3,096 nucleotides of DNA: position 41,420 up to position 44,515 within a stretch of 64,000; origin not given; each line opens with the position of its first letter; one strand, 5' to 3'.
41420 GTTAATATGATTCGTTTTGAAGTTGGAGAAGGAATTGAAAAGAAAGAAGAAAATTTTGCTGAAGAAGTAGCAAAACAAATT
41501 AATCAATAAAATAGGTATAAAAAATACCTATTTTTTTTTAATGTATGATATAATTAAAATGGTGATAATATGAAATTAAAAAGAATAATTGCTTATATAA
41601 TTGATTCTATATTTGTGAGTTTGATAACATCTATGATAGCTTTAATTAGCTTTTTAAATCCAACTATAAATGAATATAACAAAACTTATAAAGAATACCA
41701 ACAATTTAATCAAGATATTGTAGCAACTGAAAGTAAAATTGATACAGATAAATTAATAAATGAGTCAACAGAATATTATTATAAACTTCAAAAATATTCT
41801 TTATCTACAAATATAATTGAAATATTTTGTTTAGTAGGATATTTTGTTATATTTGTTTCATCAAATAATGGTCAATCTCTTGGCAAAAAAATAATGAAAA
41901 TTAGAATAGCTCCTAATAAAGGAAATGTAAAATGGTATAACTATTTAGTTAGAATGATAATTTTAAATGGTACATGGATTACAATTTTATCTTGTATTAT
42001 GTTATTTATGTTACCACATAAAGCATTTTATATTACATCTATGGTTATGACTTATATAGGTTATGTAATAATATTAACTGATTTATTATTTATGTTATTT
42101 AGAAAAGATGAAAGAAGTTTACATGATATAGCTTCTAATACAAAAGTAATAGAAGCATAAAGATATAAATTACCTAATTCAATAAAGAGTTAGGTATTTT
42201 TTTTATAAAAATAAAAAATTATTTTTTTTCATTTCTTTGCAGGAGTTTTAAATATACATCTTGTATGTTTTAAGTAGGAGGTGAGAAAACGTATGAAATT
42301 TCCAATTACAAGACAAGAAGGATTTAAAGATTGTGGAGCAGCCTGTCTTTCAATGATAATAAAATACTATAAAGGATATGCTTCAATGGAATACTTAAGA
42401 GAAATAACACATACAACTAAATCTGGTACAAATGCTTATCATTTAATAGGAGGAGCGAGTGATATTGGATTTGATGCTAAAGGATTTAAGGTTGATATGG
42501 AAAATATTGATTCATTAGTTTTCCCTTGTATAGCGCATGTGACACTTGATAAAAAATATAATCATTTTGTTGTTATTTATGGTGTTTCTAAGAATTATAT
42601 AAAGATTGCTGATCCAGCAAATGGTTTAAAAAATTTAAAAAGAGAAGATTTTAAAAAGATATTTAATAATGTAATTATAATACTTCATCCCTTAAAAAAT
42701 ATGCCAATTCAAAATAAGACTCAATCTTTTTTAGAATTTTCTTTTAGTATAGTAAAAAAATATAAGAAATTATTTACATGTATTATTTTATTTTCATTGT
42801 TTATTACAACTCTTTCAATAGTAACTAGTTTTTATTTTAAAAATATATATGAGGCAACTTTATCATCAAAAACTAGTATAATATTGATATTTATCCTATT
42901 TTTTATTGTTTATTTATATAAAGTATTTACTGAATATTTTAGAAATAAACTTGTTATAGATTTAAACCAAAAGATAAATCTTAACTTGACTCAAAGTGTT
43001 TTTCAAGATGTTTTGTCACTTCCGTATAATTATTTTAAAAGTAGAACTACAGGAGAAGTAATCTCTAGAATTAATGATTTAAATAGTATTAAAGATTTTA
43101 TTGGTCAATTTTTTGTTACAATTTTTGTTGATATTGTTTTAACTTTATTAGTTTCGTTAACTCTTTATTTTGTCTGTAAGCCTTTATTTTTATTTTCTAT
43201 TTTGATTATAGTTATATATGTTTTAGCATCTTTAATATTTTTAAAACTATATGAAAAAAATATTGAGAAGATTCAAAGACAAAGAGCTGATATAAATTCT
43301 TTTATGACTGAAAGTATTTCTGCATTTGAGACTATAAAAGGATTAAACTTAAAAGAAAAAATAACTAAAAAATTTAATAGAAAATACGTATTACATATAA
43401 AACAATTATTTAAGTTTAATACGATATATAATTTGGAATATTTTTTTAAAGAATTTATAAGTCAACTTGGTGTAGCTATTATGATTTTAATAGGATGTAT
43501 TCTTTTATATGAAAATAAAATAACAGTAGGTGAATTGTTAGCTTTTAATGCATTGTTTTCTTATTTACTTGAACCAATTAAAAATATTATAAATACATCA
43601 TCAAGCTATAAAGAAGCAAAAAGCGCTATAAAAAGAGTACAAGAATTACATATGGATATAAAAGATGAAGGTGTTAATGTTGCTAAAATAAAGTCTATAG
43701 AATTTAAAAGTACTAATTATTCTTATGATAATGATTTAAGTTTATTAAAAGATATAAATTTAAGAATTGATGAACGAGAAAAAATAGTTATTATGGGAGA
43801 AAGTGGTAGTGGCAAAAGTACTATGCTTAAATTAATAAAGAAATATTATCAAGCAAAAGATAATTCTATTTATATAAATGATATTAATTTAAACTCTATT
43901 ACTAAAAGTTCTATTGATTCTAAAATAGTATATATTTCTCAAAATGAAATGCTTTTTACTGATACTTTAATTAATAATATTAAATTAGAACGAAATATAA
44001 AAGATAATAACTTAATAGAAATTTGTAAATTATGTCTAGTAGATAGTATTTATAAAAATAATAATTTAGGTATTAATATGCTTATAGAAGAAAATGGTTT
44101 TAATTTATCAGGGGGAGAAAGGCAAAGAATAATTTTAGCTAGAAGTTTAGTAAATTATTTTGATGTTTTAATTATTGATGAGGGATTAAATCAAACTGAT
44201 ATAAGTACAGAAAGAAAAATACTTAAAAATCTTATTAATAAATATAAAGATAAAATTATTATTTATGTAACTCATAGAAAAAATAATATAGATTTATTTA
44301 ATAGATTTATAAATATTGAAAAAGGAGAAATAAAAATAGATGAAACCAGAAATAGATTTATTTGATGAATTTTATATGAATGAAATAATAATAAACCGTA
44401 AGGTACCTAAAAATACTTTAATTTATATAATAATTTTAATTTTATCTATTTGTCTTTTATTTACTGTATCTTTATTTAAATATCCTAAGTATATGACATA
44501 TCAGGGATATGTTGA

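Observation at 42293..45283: Unannotated class-II bacteriocin locus: C39-ABC exporter, accessory protein and two double-glycine-leader peptides (candidate two-peptide bacteriocin)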

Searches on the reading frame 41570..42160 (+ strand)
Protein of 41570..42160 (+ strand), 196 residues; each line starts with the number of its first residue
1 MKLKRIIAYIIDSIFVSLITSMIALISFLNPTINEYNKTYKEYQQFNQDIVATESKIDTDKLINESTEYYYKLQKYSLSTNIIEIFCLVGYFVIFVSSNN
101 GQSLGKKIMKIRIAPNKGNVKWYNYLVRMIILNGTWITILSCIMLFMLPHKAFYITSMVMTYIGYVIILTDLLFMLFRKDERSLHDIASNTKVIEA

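Call 3: search_protein_families(library=pfam, proteins=[window:41570-42160:+], max_evalue=1)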
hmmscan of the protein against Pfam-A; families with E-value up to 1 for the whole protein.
window:41570-42160:+ (196 aa): 1 family
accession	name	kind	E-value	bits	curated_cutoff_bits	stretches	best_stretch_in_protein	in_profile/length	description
PF06271.18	RDD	-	7.7e-16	59.1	24.1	1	4-190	6-137/137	RDD family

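Call 4: search_protein_families(library=ncbifam, proteins=[window:41570-42160:+], max_evalue=1)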
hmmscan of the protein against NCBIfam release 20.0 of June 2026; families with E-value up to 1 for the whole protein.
window:41570-42160:+ (196 aa): 2 families
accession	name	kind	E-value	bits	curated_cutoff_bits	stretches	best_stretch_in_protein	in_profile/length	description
NF005024.0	PRK06433.1-4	equivalog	0.014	15.6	101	1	137-183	38-84/89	NADH dehydrogenase subunit J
NF002302.0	PRK01222.2-2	equivalog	0.015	15.6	172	1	23-107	91-174/193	phosphoribosylanthranilate isomerase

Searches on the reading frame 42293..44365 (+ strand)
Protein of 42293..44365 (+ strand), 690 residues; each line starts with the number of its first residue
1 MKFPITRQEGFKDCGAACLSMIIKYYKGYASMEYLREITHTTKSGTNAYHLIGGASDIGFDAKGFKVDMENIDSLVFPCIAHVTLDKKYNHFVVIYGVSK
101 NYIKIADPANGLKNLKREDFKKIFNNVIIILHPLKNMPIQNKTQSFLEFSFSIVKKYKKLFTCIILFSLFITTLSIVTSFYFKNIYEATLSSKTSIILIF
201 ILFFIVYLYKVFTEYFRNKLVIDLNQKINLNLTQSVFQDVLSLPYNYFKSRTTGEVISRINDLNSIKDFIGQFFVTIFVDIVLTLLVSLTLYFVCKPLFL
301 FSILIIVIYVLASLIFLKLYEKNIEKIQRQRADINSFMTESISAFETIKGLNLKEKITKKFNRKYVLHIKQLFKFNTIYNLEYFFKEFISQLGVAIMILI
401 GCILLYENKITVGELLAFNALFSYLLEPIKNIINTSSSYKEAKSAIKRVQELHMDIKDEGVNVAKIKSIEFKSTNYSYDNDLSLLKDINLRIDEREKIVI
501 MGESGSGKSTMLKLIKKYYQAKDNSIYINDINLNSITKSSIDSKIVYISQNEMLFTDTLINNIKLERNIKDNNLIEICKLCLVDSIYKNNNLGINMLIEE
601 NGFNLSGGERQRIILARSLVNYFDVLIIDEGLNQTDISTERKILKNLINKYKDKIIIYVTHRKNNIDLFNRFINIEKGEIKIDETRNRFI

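Call 3: search_protein_families(library=pfam, proteins=[window:42293-44365:+], max_evalue=1)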
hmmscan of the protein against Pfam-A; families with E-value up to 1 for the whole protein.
window:42293-44365:+ (690 aa): 22 families
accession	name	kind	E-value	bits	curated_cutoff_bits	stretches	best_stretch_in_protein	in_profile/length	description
PF00664.28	ABC_membrane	-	4.3e-40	138.6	28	1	162-428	2-273/274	ABC transporter transmembrane region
PF03412.21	Peptidase_C39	-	3.4e-37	127.7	22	1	2-133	1-130/133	Peptidase C39 family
PF00005.33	ABC_tran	-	6.8e-24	85.5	25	1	485-631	1-135/137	ABC transporter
PF13401.12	AAA_22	-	0.00041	21.1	27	1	497-545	7-54/130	AAA domain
PF20720.3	nSTAND3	-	0.00092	19.4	27.2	1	492-533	14-56/155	Novel STAND NTPase 3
PF13555.12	AAA_29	-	0.0014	18.8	27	1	490-512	17-39/61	P-loop containing region of AAA domain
PF00158.32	Sigma54_activat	-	0.0048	17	20.2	1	485-545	12-70/168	Sigma-54 interaction domain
PF03193.22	RsgA_GTPase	-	0.0058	16.9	30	1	470-524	83-135/174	RsgA GTPase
PF03266.21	NTPase_1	-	0.0084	16.4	23.9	0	497-522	1-26/168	NTPase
PF13238.12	AAA_18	-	0.0091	16.9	29.4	1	498-586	1-80/128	AAA domain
PF13173.12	AAA_14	-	0.012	16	27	1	496-537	3-44/129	AAA domain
PF13529.12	Peptidase_C39_2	-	0.014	16.4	24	1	2-109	2-143/143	Peptidase_C39 like family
PF06414.18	Zeta_toxin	-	0.018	14.9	22.3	1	494-529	14-50/199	Zeta toxin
PF12775.13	AAA_7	-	0.021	14.8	25.8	1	489-540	27-76/181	P-loop containing dynein motor region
PF13191.12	AAA_16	-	0.033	15.1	32.6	1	496-522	25-51/167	AAA ATPase domain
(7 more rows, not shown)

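Call 4: search_protein_families(library=ncbifam, proteins=[window:42293-44365:+], max_evalue=1)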
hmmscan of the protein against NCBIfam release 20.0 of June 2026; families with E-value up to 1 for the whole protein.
window:42293-44365:+ (690 aa): 185 families (the best 25 are shown)
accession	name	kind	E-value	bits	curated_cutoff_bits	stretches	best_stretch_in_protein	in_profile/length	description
TIGR01193.1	bacteriocin_ABC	subfamily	6.1e-125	418.4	523.85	1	12-681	5-687/708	peptide cleavage/export ABC transporter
TIGR03796.1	NHLM_micro_ABC1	equivalog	6.4e-103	345.3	853.3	1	12-681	11-690/710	NHLP family bacteriocin export ABC transporter peptidase/permease/ATPase subunit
NF045998.1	cleave_ABC_plasm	equivalog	2.8e-102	343.1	500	1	8-667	2-665/673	Mbov_0121 family peptidase domain-containing ABC transporter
TIGR03375.1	type_I_sec_LssB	subfamily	4.5e-101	339.2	693.1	1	17-688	5-687/696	type I secretion system permease/ATPase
TIGR01846.1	type_I_sec_HlyB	subfamily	1.5e-93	314.4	725.55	1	17-681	3-670/694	type I secretion system permease/ATPase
TIGR02203.1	MsbA_lipidA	equivalog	3.1e-61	207.6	602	1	152-680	7-546/572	lipid A export permease/ATP-binding protein MsbA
TIGR01842.1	type_I_sec_PrtD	subfamily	2.4e-59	201.3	510.15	1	154-682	1-533/544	type I secretion system permease/ATPase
TIGR02204.1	MsbA_rel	hypoth_equivalog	2e-57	195.2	780.4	1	147-681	6-553/576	ABC transporter, permease/ATP-binding protein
TIGR03797.1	NHLM_micro_ABC2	equivalog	7.9e-57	193.2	709.4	1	90-680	71-662/686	NHLP bacteriocin export ABC transporter permease/ATPase subunit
TIGR02857.1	CydD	equivalog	1.3e-56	192.6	435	1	166-673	10-527/529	thiol reductant ABC exporter subunit CydD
NF008364.0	PRK11160.1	equivalog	1.2e-51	176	630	1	227-685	90-557/575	heme ABC transporter ATP-binding protein/permease CydC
TIGR00958.1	3a01208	subfamily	1.2e-49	169.3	874.6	1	146-681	148-692/711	antigen peptide transporter 2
NF052233.1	CphA_assoc_ABC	equivalog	1.4e-49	169.2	880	1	215-680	248-720/766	cyanophycin metabolism-associated ABC transporter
NF045513.1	HepA_fam_ABC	equivalog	1.7e-49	168.8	725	1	179-680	77-586/610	heterocyst formation ABC transporter subunit HepA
NF008056.1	PRK10790.1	equivalog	1.9e-49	168.7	746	1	177-678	45-550/584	SmdB family multidrug efflux ABC transporter permease/ATP-binding protein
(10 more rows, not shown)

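Call 6: list_cluster_members(proteins=[window:42293-44365:+, window:42281-44365:+, window:44340-44798:+, window:44795-44935:+, window:44946-45104:+, window:45098-45259:+, window:41570-42160:+, window:40634-41509:+, window:45349-46995:+])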
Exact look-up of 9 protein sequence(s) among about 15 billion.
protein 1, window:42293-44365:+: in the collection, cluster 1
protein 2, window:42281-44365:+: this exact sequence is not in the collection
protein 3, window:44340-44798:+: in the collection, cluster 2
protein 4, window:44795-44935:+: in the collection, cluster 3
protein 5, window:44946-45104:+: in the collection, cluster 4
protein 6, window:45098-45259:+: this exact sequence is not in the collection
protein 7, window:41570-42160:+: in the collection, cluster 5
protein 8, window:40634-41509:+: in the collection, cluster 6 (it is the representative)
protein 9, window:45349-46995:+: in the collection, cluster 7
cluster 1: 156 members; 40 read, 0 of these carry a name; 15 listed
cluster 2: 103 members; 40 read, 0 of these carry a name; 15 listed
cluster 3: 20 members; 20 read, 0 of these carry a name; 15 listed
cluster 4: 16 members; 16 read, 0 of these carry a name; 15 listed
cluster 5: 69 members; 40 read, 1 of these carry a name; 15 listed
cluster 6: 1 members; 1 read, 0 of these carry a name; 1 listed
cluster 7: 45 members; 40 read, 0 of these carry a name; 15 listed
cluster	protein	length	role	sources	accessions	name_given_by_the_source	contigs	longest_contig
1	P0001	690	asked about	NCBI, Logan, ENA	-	-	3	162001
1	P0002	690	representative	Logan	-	-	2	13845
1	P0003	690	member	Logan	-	-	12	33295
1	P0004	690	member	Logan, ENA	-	-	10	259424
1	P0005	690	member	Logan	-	-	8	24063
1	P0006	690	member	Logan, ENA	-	-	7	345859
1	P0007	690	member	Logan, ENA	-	-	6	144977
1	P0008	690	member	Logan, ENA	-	-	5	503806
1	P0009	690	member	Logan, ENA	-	-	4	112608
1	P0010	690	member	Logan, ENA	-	-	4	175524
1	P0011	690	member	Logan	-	-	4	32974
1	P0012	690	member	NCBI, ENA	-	-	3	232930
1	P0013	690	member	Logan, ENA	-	-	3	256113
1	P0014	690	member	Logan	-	-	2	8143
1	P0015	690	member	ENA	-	-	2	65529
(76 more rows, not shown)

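Call 43: search_solved_structures(query=window:42293-44365:+, max_evalue=1e-20, show_alignments=2)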
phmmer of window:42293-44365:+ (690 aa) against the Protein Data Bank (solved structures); distinct sequences matched with E-value up to 1e-20: 224 (the best 60 are shown).
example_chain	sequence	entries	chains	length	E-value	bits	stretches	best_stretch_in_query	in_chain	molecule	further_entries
4ry2_A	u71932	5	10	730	8.1e-105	354.8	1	2-680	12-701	ABC-type bacteriocin transporter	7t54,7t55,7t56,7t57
8vp3_A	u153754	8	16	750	9e-105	354.6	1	2-680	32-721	ABC-type bacteriocin transporter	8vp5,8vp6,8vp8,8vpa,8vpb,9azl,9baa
4s0f_A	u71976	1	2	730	2e-104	353.5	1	2-680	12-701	ABC-type bacteriocin transporter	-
6v9z_A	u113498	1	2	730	1.5e-103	350.6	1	2-680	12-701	ABC-type bacteriocin transporter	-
8hf7_A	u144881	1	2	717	4.4e-102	345.7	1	12-680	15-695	Competence factor transporting ATP-binding protein/permease ComA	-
8hf4_A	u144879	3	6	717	8.8e-102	344.7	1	12-680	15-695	Transport/processing ATP-binding protein ComA | Competence factor transporting ATP-binding protein/permease ComA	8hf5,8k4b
8hf6_A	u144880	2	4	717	2.1e-101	343.5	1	12-680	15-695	Competence factor transporting ATP-binding protein/permease ComA | Transport/processing ATP-binding protein ComA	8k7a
8vp9_A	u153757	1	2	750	2.2e-100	340.1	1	2-680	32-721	ABC-type bacteriocin transporter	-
8vow_A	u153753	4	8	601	1.3e-70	241.8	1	143-680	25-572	ABC-type bacteriocin transporter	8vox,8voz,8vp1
7sgr_J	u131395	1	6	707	4.1e-63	217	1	13-680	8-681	Alpha-hemolysin translocation ATP-binding protein HlyB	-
8dck_A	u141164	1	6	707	1e-62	215.7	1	13-680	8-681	Alpha-hemolysin translocation ATP-binding protein HlyB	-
7zka_A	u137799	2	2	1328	2.8e-58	201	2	198-686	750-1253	ATP-dependent translocase ABCB1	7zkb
9nfi_A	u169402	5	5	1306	6.6e-58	199.8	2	233-680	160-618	Permeability Glycoprotein (P-gp)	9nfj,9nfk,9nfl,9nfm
7zk4_A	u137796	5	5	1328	6.8e-58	199.7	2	198-686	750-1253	ATP-dependent translocase ABCB1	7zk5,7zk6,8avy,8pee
7zk9_A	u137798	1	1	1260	7.4e-58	199.6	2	198-686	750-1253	ATP-dependent translocase ABCB1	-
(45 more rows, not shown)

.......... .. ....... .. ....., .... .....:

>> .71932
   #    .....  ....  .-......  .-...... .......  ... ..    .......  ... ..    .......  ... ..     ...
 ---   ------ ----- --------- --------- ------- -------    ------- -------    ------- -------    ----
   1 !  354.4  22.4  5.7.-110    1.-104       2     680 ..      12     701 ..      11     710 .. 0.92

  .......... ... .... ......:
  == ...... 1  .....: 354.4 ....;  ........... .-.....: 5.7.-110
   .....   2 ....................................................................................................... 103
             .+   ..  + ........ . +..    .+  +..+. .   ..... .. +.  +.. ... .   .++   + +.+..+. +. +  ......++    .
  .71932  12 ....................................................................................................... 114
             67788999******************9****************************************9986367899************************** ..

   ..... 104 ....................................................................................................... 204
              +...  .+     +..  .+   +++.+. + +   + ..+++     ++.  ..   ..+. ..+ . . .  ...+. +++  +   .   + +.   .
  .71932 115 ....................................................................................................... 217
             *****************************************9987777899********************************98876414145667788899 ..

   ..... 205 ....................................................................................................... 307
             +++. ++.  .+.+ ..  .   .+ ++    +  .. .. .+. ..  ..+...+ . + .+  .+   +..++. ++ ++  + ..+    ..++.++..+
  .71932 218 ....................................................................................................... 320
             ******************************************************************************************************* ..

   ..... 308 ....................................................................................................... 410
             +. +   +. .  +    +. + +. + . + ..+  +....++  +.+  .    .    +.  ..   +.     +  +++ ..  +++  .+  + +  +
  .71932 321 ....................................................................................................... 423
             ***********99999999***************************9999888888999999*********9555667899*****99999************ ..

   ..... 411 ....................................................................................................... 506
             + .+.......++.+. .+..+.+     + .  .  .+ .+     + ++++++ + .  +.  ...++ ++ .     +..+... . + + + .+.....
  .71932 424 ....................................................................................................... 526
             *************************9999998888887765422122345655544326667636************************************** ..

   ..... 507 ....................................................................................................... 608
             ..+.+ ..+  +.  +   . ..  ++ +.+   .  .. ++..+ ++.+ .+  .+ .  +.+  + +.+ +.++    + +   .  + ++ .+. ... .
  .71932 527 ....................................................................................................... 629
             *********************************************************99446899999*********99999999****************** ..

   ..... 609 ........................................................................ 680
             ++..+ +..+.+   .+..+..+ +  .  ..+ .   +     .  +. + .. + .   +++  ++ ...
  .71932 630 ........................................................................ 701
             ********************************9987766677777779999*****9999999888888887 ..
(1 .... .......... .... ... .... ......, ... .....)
